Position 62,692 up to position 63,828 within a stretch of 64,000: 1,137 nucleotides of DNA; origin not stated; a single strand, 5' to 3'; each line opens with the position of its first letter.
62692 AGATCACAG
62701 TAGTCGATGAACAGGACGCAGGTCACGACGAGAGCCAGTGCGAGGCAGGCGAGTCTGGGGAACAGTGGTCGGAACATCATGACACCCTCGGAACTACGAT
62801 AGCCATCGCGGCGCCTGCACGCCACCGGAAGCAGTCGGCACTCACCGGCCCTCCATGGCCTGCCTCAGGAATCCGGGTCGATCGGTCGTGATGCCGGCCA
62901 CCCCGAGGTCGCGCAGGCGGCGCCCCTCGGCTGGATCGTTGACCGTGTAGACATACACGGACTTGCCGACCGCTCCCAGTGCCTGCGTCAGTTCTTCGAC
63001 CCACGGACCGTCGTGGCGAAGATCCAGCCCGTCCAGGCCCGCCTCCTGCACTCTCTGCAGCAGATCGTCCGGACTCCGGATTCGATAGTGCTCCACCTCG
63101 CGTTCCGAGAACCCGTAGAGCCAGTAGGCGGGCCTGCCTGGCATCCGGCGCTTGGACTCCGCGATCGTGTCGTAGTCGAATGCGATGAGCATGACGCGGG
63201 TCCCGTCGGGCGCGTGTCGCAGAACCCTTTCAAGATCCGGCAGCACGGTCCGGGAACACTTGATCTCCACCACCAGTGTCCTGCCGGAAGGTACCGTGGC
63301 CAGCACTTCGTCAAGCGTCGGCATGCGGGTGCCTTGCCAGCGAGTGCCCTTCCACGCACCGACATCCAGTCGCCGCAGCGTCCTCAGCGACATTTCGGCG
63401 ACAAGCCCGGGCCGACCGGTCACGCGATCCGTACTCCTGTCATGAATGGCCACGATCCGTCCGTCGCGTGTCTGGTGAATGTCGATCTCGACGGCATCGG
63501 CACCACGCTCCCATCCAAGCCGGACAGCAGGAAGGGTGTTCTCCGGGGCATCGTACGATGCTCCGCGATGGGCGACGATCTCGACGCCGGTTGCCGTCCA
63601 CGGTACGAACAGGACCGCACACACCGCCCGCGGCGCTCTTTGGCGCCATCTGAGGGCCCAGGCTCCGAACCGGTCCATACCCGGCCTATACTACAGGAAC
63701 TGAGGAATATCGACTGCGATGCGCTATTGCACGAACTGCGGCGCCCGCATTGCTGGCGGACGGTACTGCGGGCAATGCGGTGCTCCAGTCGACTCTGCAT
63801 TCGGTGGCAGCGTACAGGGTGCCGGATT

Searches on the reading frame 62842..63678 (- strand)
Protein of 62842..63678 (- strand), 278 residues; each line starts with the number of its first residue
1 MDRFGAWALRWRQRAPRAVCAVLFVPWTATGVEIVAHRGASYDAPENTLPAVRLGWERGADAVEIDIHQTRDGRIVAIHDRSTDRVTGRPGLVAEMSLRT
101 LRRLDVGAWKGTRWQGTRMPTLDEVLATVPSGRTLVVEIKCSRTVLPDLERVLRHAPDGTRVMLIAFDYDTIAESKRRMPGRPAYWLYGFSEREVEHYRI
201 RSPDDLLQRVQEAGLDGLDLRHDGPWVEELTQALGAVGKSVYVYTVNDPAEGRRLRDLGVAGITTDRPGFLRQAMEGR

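Call 59: find_encoding_contigs(protein=window:62842-63678:-, flank=3000, max_places=2)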
Protein window:62842-63678:- (278 aa): no gene with exactly this product is on record in the collection.
